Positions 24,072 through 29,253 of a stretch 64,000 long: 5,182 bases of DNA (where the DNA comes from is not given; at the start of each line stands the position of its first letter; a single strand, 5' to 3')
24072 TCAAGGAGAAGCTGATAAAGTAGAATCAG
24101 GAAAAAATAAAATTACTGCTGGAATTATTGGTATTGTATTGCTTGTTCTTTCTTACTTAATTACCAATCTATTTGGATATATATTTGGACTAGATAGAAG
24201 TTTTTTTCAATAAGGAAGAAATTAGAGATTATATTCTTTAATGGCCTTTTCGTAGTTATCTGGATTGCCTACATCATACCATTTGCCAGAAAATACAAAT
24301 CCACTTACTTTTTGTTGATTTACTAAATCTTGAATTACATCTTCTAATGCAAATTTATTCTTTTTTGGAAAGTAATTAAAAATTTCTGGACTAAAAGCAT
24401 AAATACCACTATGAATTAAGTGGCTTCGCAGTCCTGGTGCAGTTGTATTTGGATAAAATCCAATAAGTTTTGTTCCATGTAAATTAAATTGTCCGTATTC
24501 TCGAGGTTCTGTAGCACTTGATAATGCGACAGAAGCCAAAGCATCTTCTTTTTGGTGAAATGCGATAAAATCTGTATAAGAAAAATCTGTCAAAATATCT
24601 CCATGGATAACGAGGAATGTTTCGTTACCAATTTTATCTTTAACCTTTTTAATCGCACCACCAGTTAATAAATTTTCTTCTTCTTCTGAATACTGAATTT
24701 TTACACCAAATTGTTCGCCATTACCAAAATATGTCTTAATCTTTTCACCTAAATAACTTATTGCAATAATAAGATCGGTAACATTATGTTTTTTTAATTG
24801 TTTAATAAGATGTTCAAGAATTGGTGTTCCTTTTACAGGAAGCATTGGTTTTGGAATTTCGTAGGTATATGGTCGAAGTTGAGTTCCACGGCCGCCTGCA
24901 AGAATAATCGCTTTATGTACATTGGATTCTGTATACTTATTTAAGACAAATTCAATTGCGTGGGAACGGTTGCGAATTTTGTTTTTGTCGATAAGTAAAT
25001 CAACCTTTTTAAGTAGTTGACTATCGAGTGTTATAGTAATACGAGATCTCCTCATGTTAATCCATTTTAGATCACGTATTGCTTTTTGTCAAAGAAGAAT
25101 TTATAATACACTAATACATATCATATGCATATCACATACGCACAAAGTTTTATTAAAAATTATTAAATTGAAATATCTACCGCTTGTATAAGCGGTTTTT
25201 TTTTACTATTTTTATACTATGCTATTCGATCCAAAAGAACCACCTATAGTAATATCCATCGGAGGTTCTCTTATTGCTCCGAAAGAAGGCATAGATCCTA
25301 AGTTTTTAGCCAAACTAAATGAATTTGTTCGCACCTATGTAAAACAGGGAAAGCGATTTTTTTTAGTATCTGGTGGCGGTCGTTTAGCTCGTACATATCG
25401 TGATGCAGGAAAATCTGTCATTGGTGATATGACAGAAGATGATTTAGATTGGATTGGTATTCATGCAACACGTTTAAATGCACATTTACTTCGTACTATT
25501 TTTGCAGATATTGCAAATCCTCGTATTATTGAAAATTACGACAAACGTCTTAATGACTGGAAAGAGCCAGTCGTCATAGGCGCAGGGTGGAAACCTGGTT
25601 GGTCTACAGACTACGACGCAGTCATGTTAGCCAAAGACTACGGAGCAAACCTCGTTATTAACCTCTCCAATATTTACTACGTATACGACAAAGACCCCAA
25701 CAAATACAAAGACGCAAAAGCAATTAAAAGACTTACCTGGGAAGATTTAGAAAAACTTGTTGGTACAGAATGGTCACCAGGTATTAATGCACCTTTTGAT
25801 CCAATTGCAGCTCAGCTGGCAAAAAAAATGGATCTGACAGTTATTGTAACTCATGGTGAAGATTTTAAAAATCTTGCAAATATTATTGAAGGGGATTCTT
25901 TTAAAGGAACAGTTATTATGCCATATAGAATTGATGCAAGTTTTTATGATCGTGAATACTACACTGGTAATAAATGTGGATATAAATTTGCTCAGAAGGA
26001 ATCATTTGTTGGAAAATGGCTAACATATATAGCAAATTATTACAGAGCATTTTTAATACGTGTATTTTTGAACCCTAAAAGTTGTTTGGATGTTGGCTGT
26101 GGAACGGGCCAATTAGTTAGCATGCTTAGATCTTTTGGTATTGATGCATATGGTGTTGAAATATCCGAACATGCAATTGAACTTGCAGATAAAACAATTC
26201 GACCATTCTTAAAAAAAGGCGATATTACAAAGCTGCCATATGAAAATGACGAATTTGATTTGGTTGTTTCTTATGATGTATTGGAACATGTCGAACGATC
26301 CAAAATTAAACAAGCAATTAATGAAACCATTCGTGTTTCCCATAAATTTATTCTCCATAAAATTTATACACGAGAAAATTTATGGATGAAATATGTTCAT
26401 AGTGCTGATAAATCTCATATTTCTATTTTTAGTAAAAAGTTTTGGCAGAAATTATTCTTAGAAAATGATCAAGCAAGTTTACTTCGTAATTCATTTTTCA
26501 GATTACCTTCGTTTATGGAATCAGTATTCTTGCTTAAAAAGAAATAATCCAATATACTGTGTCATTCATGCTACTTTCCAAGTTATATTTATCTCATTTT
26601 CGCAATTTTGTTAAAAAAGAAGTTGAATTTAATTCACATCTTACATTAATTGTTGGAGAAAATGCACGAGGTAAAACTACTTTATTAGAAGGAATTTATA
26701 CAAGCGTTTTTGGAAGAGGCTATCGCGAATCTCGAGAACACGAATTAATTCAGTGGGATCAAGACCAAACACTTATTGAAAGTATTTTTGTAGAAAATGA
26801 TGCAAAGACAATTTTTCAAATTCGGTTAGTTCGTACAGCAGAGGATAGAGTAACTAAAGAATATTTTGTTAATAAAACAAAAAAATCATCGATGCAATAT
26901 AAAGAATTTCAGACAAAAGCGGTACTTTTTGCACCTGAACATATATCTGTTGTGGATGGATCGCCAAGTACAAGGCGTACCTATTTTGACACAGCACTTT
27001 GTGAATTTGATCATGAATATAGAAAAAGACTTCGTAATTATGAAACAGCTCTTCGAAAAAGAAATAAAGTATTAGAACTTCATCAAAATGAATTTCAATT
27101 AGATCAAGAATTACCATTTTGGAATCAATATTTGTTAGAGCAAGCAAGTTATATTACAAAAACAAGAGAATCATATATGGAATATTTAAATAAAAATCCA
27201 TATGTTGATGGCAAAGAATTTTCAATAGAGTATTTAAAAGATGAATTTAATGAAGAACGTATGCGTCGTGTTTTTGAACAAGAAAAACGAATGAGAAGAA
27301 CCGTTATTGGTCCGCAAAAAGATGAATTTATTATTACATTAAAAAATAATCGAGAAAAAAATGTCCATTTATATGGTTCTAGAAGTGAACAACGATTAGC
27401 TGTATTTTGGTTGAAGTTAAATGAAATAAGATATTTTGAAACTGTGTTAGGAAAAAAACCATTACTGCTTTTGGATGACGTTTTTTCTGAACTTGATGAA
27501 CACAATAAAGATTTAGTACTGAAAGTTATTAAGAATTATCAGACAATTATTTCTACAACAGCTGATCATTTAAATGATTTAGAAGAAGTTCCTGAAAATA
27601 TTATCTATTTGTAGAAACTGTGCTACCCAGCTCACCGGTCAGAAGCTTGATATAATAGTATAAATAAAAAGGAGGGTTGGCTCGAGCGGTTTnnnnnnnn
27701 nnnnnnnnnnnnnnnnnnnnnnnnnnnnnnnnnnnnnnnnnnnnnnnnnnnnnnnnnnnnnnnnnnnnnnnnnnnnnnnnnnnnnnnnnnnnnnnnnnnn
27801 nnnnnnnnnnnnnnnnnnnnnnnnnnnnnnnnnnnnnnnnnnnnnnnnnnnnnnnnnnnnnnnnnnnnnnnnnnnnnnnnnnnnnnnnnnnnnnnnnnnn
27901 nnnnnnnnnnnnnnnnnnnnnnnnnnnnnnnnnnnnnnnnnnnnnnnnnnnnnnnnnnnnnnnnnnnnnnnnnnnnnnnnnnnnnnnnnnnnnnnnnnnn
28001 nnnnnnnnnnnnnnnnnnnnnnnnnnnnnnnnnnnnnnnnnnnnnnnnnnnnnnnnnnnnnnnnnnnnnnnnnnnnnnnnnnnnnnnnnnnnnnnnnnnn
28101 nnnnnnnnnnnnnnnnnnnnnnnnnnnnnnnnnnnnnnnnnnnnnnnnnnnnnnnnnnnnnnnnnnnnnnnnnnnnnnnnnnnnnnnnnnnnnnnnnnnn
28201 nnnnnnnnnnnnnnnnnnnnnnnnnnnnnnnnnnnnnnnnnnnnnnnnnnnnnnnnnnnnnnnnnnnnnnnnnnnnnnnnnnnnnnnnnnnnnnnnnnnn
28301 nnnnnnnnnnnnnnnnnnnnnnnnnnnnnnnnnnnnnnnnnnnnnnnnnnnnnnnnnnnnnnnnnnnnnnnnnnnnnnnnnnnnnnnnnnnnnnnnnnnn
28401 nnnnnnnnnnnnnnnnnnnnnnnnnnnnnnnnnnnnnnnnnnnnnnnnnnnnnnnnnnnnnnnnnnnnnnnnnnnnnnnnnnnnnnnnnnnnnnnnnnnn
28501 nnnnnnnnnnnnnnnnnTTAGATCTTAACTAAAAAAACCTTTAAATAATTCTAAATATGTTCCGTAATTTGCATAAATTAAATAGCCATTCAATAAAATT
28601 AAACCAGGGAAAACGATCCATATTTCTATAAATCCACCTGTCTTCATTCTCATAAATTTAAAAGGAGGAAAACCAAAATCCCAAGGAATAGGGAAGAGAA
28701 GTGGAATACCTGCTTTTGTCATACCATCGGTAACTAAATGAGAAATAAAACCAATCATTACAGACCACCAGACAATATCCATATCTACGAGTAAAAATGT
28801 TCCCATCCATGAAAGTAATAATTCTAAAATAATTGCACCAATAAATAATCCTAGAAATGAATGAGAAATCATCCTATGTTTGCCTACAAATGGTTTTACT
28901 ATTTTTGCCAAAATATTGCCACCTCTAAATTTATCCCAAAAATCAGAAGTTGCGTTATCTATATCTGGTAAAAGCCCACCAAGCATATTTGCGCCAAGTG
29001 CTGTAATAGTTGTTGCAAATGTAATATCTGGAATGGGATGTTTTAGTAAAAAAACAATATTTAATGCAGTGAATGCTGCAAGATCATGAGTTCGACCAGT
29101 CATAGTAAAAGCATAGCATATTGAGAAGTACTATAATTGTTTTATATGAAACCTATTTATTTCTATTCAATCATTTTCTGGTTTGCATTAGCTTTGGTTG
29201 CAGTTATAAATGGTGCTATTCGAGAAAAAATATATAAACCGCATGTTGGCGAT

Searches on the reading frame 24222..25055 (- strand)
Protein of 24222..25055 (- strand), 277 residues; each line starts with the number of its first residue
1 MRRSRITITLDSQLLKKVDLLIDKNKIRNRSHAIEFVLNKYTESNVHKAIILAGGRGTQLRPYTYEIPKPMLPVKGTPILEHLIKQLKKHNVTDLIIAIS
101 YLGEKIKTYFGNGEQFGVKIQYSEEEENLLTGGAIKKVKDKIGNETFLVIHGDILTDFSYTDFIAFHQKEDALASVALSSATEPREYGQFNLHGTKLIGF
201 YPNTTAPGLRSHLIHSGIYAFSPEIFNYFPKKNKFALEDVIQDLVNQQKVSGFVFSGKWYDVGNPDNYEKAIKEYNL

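Call 43: search_protein_families(library=pfam, proteins=[window:24222-25055:-], max_evalue=0.01)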
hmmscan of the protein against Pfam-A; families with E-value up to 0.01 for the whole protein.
window:24222-25055:- (277 aa): 3 families
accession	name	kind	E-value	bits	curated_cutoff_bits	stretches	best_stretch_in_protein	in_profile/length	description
PF00483.29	NTP_transferase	-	1.8e-41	142.8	21.2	1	48-275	1-242/245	Nucleotidyl transferase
PF12804.13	NTP_transf_3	-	1.8e-09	38.4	27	1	49-154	1-96/160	MobA-like NTP transferase domain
PF01402.27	RHH_1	-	3.6e-05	24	20.5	1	5-41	1-36/39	Ribbon-helix-helix protein, copG family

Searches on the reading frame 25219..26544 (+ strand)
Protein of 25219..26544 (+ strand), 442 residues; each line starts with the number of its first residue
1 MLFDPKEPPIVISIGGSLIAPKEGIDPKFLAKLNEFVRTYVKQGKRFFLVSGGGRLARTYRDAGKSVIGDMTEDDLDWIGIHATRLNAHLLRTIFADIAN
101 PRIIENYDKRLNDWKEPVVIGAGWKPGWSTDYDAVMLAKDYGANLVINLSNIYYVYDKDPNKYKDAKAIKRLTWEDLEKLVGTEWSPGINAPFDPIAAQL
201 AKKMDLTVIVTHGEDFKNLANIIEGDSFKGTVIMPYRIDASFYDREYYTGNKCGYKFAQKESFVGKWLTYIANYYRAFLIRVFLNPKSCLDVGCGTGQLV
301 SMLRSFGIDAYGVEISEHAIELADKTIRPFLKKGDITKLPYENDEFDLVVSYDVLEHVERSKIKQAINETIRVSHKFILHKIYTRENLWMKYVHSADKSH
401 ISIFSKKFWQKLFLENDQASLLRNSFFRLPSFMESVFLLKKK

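Call 43: search_protein_families(library=pfam, proteins=[window:25219-26544:+], max_evalue=0.01)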
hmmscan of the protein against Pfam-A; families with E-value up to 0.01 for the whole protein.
window:25219-26544:+ (442 aa): 12 families
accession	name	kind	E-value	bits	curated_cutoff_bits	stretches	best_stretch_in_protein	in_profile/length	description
PF00696.33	AA_kinase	-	6.9e-26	91.8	24.9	1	10-211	3-233/234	Amino acid kinase family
PF08241.18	Methyltransf_11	-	3.1e-17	63.4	21.2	1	290-373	1-86/95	Methyltransferase domain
PF13649.12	Methyltransf_25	-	5.6e-16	59.5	27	1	290-373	2-92/97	Methyltransferase domain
PF13489.12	Methyltransf_23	-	4.4e-14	53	27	1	272-415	6-156/164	Methyltransferase domain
PF13847.12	Methyltransf_31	-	5.1e-12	46.1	27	1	288-384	6-114/145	Methyltransferase domain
PF08242.18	Methyltransf_12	-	1.3e-10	42.3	30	1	290-369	1-87/98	Methyltransferase domain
PF07021.18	MetW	-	4.6e-08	33.4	21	1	288-379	16-107/193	Methionine biosynthesis protein MetW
PF02353.26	CMAS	-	1.6e-07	31.3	27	1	288-393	65-178/273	Mycolic acid cyclopropane synthetase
PF01728.25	FtsJ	-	0.00073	19.9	24.1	1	285-413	21-160/181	FtsJ-like methyltransferase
PF05175.20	MTS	-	0.003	17.7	23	1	278-329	22-77/170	Methyltransferase small domain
PF05401.17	NodS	-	0.0047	17.2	24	1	288-372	46-134/201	Nodulation protein S (NodS)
PF07757.19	AdoMet_MTase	-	0.0092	16.6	27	0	286-316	62-92/115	Predicted AdoMet-dependent methyltransferase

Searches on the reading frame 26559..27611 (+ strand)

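Call 43: search_protein_families(library=pfam, proteins=[window:26559-27611:+], max_evalue=0.01)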
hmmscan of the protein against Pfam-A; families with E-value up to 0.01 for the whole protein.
window:26559-27611:+ (351 aa): 7 families
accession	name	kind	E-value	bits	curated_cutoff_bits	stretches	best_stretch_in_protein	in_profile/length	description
PF13476.12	AAA_23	-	1.5e-15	58.8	27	1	8-210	1-197/201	AAA domain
PF02463.25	SMC_N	-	7.6e-14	52.1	40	1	6-334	2-198/220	RecF/RecN/SMC N terminal domain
PF13175.12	AAA_15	-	1.8e-09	38.2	32.1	1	4-232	1-178/374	AAA ATPase domain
PF13514.12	AAA_27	-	2e-06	28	22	1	4-90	1-87/206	AAA domain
PF13555.12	AAA_29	-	0.00057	20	27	1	6-48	1-44/61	P-loop containing region of AAA domain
PF09818.15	ABC_ATPase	-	0.0026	17.3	23.2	1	27-54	80-107/283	P-loop domain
PF20720.3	nSTAND3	-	0.0042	17.2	27.2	0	26-76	17-60/155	Novel STAND NTPase 3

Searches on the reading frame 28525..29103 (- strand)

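Call 31: search_protein_families(library=pfam, proteins=[window:28525-29103:-], max_evalue=0.001)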
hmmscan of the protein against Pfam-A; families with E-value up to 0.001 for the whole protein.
window:28525-29103:- (192 aa): 1 family
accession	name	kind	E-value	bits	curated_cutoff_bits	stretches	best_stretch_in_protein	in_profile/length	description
PF04307.19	YdjM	-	1.4e-21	77.2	29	1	1-159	1-155/176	YdjM inner membrane protein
